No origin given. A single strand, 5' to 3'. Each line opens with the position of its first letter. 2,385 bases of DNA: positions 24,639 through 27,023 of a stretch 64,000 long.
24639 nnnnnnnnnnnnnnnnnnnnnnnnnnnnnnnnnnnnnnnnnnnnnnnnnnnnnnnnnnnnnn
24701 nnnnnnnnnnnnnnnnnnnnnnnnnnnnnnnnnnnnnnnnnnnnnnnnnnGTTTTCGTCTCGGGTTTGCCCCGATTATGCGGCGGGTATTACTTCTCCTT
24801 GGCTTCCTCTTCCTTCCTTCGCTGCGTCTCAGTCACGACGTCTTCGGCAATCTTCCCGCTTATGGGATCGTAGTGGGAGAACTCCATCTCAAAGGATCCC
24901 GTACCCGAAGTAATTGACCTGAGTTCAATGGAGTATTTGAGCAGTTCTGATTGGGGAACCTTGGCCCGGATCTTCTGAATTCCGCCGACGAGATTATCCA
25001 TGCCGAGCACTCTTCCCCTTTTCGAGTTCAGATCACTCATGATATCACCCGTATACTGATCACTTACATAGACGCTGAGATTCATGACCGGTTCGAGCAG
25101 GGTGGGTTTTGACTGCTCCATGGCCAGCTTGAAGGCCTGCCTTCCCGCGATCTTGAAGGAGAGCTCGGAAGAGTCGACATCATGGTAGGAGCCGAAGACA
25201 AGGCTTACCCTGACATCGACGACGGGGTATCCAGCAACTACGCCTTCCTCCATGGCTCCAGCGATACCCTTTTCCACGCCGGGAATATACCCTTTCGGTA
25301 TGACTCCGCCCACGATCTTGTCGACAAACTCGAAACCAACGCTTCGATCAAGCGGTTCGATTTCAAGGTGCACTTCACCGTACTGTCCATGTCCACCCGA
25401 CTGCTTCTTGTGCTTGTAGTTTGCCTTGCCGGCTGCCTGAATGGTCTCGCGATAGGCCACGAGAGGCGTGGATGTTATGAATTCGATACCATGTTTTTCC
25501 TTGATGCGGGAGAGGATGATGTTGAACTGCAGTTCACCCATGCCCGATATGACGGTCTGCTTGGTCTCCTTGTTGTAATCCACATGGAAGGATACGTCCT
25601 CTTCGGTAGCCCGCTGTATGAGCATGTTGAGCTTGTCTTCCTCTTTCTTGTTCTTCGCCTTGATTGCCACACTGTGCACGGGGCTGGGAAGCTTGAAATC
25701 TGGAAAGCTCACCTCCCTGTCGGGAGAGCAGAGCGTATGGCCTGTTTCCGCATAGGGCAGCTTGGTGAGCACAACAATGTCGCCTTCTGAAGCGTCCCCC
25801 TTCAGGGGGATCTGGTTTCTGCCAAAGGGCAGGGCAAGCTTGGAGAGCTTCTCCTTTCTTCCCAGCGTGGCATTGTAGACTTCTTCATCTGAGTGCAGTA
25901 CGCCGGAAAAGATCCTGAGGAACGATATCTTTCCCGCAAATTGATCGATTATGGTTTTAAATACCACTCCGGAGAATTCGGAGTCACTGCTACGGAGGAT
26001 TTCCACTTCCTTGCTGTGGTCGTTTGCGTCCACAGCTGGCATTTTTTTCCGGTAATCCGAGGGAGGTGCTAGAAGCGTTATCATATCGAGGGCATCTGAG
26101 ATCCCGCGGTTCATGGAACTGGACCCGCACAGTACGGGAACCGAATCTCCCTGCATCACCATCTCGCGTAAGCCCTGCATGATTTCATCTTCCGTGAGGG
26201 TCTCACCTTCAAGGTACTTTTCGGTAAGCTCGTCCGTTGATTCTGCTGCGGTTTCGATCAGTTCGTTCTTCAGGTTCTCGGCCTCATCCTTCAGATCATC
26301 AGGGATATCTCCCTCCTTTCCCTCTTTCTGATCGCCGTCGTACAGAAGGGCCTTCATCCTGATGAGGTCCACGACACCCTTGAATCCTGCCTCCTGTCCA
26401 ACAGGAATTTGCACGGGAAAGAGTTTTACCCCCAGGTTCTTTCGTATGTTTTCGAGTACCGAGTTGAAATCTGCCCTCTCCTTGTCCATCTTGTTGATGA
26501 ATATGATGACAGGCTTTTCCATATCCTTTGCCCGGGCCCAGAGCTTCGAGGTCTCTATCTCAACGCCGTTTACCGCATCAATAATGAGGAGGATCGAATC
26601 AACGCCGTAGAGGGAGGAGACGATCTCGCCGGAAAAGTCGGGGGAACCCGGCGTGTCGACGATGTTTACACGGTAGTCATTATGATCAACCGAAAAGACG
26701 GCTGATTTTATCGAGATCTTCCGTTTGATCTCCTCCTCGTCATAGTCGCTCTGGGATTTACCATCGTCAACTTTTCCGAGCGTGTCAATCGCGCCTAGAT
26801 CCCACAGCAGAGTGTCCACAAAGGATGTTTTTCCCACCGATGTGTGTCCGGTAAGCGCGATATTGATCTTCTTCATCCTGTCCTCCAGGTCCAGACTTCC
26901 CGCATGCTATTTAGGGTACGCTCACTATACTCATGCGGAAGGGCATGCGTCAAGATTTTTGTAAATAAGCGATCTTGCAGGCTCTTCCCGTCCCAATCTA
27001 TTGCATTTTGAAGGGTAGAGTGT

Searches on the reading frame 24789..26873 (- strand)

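Call 13: search_protein_families(library=pfam, proteins=[window:24789-26873:-], max_evalue=0.001)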
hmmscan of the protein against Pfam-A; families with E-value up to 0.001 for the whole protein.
window:24789-26873:- (694 aa): 10 families
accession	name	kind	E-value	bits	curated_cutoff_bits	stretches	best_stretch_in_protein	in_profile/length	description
PF03764.24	EFG_IV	-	6.9e-45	152.2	24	1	470-588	1-120/121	Elongation factor G, domain IV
PF00009.33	GTP_EFTU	-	1.8e-42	145.5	26.5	1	3-270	4-187/188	Elongation factor Tu GTP binding domain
PF00679.30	EFG_C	-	1.4e-28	99.2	27.9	1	592-678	2-88/89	Elongation factor G C-terminus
PF14492.12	EFG_III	-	1.9e-26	92.3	27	1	395-468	1-74/75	Elongation Factor G, domain III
PF22042.2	EF-G_D2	-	4.1e-12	46.5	27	1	299-383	1-83/84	Elongation factor G domain 2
PF01926.29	MMR_HSR1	-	1.6e-06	28.6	21.9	1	5-128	2-113/113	50S ribosome-binding GTPase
PF03144.31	GTP_EFTU_D2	-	2.7e-06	28.2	30.3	1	314-382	1-73/73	Elongation factor Tu domain 2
PF16658.11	RF3_C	-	7.2e-05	23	40.1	1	397-481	8-92/132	Class II release factor RF3, C-terminal domain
PF02421.24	FeoB_N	-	0.0001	22.3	27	0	57-155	37-142/156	Ferrous iron transport protein B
PF00735.24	Septin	-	0.00013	21.7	26.2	1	2-79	4-74/280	Septin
